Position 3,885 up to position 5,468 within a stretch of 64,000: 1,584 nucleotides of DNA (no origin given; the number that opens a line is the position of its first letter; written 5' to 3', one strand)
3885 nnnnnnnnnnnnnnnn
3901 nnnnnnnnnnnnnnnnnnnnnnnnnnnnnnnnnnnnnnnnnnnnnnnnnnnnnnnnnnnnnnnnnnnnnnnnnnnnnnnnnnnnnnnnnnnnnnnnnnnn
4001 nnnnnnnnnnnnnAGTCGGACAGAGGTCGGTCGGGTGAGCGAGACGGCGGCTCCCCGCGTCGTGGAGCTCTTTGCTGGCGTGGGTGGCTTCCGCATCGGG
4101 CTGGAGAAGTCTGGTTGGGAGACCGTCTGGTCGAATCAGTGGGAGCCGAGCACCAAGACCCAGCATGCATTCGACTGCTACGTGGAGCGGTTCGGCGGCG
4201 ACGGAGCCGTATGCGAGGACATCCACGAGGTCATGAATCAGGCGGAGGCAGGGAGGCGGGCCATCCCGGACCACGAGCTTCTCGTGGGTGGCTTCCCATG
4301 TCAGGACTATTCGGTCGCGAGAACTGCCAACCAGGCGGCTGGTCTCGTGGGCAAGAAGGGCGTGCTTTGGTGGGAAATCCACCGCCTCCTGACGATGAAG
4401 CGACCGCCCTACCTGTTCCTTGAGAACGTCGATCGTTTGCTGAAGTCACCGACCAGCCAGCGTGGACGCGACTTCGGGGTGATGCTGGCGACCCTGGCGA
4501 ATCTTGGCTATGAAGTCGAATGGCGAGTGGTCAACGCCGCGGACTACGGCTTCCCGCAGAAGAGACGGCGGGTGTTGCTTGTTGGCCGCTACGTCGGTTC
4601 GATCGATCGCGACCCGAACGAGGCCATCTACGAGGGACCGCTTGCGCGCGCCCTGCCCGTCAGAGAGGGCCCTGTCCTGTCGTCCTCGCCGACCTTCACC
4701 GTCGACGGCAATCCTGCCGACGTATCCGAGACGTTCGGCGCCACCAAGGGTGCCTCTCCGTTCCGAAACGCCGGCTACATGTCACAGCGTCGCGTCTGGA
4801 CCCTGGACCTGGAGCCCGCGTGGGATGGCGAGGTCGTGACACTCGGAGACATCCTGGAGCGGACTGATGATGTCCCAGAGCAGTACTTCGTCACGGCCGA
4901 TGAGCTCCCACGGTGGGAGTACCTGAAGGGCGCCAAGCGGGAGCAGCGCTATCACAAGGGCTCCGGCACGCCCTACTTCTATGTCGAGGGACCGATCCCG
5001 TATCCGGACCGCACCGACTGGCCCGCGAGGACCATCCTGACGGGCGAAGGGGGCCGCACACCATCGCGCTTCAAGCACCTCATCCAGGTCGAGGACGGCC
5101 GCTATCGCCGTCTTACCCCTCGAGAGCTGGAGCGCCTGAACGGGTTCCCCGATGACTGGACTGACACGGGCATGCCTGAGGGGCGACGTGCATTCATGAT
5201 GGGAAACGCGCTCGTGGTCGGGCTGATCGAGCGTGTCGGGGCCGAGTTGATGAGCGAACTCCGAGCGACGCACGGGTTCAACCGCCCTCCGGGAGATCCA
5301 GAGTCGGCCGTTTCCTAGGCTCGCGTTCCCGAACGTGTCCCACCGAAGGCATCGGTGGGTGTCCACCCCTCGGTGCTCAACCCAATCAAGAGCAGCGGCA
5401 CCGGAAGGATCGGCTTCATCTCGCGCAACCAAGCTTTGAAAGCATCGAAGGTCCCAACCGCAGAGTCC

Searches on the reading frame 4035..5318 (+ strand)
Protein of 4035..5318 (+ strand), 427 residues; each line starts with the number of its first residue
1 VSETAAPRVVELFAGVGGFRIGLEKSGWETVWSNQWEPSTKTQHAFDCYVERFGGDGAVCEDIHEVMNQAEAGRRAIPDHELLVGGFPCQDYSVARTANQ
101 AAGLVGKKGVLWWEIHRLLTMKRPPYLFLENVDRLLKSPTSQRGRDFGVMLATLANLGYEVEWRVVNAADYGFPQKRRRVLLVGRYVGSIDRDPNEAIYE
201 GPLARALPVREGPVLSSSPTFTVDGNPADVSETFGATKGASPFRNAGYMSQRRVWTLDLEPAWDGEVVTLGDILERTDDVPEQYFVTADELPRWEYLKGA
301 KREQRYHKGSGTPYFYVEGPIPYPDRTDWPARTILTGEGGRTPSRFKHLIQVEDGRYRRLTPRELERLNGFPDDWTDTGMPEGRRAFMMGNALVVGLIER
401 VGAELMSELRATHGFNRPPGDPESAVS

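Call 3: search_protein_families(library=pfam, proteins=[window:4035-5318:+], max_evalue=0.01)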
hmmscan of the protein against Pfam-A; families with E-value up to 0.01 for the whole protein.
window:4035-5318:+ (427 aa): 1 family
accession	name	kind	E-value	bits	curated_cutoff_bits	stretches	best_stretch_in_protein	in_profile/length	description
PF00145.23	DNA_methylase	-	1e-61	209.6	22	1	8-405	2-322/324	C-5 cytosine-specific DNA methylase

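Call 5: find_related_loci(query=window:4035-5318:+, collection=genome_contigs, flank=10000)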
Query window:4035-5318:+ (427 aa) in genome_contigs; peptide patterns used: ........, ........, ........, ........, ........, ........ (x = any residue, [..] = any of these).
599 stretches matched a pattern (row limit reached: there are more); 575 encode a relative of the query (tblastn E <= 1e-3); the best 80 are kept; 80 distinct loci.
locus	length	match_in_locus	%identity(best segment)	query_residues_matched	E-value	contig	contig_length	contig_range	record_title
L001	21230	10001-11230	88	1-410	0e+0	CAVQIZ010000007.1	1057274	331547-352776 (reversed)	MAG: uncultured Chloroflexia bacterium isolate MFD09779.bin.2.43 genome assembly, contig: contig_8525, whole genome shot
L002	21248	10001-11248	85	7-424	0e+0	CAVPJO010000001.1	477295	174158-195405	MAG: uncultured Chloroflexia bacterium isolate MFD09964.bin.2.79 genome assembly, contig: contig_11004, whole genome sho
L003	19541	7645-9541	88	12-409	0e+0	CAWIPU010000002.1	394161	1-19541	MAG: uncultured Chloroflexia bacterium isolate MFD01721.bin.1.359 genome assembly, contig: contig_16695, whole genome sh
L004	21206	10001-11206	87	8-409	0e+0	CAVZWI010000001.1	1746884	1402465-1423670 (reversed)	MAG: uncultured Chloroflexia bacterium isolate MFD02416.bin.2.31 genome assembly, contig: contig_29965, whole genome sho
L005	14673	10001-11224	84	1-408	0e+0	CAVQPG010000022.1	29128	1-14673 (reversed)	MAG: uncultured Chloroflexia bacterium isolate MFD09779.bin.2.28 genome assembly, contig: contig_96238, whole genome sho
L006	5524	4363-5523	86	6-392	0e+0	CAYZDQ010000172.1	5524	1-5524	MAG TPA_asm: uncultured Anaerolineaceae bacterium isolate SRP167671_co1_166 genome assembly, contig: NODE_17354_length_5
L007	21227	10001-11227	80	1-409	0e+0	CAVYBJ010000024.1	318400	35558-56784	MAG: uncultured Chloroflexia bacterium isolate MFD02979.bin.2.161 genome assembly, contig: contig_52948, whole genome sh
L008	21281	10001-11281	76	1-427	0e+0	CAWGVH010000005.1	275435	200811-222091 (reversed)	MAG: uncultured Chloroflexia bacterium isolate MFD02809.bin.2.210 genome assembly, contig: contig_63050, whole genome sh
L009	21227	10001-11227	79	6-414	0e+0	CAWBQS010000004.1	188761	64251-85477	MAG: uncultured Chloroflexia bacterium isolate MFD00905.bin.2.47 genome assembly, contig: contig_5051, whole genome shot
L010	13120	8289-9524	75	1-411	0e+0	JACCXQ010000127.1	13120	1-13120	MAG: Chloroflexota bacterium isolate MGR_bin182 SD2897-2912_k127_5195726, whole genome shotgun sequence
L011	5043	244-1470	76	6-413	0e+0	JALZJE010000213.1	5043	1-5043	MAG: Chloroflexota bacterium isolate MOJ bin32 SC8837-39_k127_1056755, whole genome shotgun sequence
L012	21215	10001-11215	75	8-412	0e+0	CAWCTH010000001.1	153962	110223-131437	MAG: uncultured Acidimicrobiales bacterium isolate MFD05442.bin.2.293 genome assembly, contig: contig_14461, whole genom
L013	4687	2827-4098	75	6-427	0e+0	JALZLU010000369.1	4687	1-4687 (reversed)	MAG: Chloroflexota bacterium isolate MSU bin41 SD1457-59_k127_958950, whole genome shotgun sequence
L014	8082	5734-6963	72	6-414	0e+0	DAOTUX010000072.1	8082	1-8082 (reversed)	MAG TPA_asm: Chloroflexota bacterium isolate F3_94 k223_185952, whole genome shotgun sequence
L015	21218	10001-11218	71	5-409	0e+0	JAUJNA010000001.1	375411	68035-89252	MAG: Chloroflexota bacterium isolate YX2bin14 opera_contig_53, whole genome shotgun sequence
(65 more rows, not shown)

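Call 9: find_encoding_contigs(protein=window:4035-5318:+, flank=10000, max_places=6)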
Protein window:4035-5318:+ (427 aa): no gene with exactly this product is on record in the collection.

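Call 23: search_protein_families(library=pfam, proteins=[L005:4509-8114:+, L001:9043-9978:+], max_evalue=0.1)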
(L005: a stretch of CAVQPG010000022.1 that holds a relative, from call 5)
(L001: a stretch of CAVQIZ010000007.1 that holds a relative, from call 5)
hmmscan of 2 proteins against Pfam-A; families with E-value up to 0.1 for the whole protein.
L005:4509-8114:+ (1202 aa): 9 families
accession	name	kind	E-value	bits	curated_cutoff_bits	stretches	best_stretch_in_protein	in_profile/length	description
PF13087.12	AAA_12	-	2.1e-23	83.4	27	1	986-1168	19-193/195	AAA domain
PF13482.12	RNase_H_2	-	6.3e-16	59.2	22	1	360-553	1-164/165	RNase_H superfamily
PF13086.12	AAA_11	-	1.7e-10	41.5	27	2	898-952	194-250/257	AAA domain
PF13604.12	AAA_30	-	4.5e-08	33.5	27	1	797-954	16-130/191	AAA domain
PF13245.12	AAA_19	-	0.002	18.8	25.1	1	795-952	7-129/134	AAA domain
PF01443.25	Viral_helicase1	-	0.004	17.4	21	1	917-954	60-99/228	Viral superfamily 1 RNA helicase core domain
PF20720.3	nSTAND3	-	0.0069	16.5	27.2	1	798-837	16-54/155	Novel STAND NTPase 3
PF12705.13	PDDEXK_1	-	0.0075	16.7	22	1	151-256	136-247/247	PD-(D/E)XK nuclease superfamily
PF09848.15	SLFN-g3_helicase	-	0.091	12.5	24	0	801-869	3-74/354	Schlafen group 3, DNA/RNA helicase domain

L001:9043-9978:+ (312 aa): 1 family
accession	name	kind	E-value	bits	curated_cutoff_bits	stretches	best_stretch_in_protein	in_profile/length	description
PF13020.12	NOV_C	-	2.3e-21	76.1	22.1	1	194-291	1-90/91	Protein NO VEIN, C-terminal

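Call 29: find_encoding_contigs(protein=window:4035-5315:+, flank=10000, max_places=4)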
Protein seq(427 aa) (427 aa): no gene with exactly this product is on record in the collection.

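Call 38: search_protein_families(library=padloc, proteins=[L005:4509-8114:+, window:4035-5318:+], max_evalue=0.001)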
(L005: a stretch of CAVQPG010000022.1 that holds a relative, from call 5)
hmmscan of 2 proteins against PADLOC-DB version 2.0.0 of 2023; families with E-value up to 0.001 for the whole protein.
L005:4509-8114:+ (1202 aa): 4 families
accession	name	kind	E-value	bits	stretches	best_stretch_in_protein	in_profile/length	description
PDLC03920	MkoA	-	4.3e-36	122.6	2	990-1174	893-1081/1112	-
PDLC03924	MkoC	-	6.8e-28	95.3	2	981-1192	767-967/1136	-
PDLC03921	MkoA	-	4.4e-19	65.7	1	922-1168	1302-1566/1607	-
PDLC02895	DpdJ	-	3.8e-18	61.8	1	785-1176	49-461/2112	DpdJ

window:4035-5318:+ (427 aa): 59 families (the best 25 are shown)
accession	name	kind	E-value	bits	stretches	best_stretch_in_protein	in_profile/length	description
PDLC03329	MTase_II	-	9.3e-148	490.8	1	8-406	6-400/407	Type II methyltransferase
PDLC03272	MTase_II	-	2.8e-59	199.3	2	4-185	72-235/407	Type II methyltransferase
PDLC03378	MTase_II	-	3.7e-47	159.3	2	8-185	4-167/344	Type II methyltransferase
PDLC03361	MTase_II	-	9.3e-41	138.1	2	8-184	88-281/455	Type II methyltransferase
PDLC00033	DruM2|DruM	-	1.6e-37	127.7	2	8-195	23-199/368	DNA cytosine methylase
PDLC03234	MTase_II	-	1.3e-36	124.7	1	8-189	6-178/375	Type II methyltransferase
PDLC00026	DruM2|DruM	-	1.6e-35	121.2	2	7-218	5-194/336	DNA cytosine methylase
PDLC02653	DrmMII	-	6.9e-35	118.5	2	8-184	6-172/333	DrmMII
PDLC03326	MTase_II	-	4.9e-32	109.6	1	7-188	5-178/412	Type II methyltransferase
PDLC03286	MTase_II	-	1.1e-29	101.5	1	9-192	3-175/185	Type II methyltransferase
PDLC00027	DruM2|DruM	-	4.6e-28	96.6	1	6-184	11-170/361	DNA cytosine methylase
PDLC03324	MTase_II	-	5.7e-28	95.9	1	8-199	7-179/408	Type II methyltransferase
PDLC00034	DruM2|DruM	-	5.7e-28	95.6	1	4-203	5-204/457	DNA cytosine methylase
PDLC03217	MTase_II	-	3.6e-27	93.1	1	8-184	23-183/703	Type II methyltransferase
PDLC00031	DruM2|DruM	-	1.1e-25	88.6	1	8-184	13-170/361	DNA cytosine methylase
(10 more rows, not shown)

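Call 39: search_protein_families(library=ncbifam, proteins=[L005:4509-8114:+, window:4035-5318:+], max_evalue=0.001)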
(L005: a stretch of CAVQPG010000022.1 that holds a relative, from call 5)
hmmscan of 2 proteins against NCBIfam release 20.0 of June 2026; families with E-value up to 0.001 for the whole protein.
L005:4509-8114:+ (1202 aa): 3 families
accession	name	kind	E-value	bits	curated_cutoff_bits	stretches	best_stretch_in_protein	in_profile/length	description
TIGR03491.1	TIGR03491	subfamily_domain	1.7e-64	218.5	97.45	1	28-553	2-462/462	TM0106 family RecB-like putative nuclease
TIGR00376.1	TIGR00376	hypoth_equivalog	1.8e-20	73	348.9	1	916-1172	363-614/639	IGHMBP2 family helicase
NF040671.1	PLuB_AAA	exception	2.5e-16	58.3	999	2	987-1171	1050-1234/1256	PLuB system helicase-like protein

window:4035-5318:+ (427 aa): 2 families
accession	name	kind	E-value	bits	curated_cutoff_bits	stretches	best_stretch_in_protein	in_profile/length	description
TIGR00675.1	dcm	superfamily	1.8e-67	228.4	100.65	1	9-405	1-329/329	DNA (cytosine-5-)-methyltransferase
NF007772.0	PRK10458.1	subfamily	6.1e-24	84.4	710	1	7-184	89-285/472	DNA cytosine methylase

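Call 41: search_protein_families(library=pfam, proteins=[L005:7826-9982:+, L002:7422-9977:+, L004:8640-9536:-], max_evalue=0.01)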
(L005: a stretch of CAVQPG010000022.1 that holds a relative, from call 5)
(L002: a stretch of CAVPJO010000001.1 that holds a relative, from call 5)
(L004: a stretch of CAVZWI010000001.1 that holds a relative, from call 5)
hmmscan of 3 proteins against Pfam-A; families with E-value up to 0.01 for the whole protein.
L005:7826-9982:+ (719 aa): 0 families

L002:7422-9977:+ (852 aa): 0 families

L004:8640-9536:- (299 aa): 2 families
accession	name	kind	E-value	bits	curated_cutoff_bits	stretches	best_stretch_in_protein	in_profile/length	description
PF04471.18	Mrr_cat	-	2e-12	47.7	21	1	149-263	6-114/115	Restriction endonuclease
PF18062.7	RE_AspBHI_N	-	1.7e-11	44.5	27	1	59-107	133-181/185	Restriction endonuclease AspBHI N-terminal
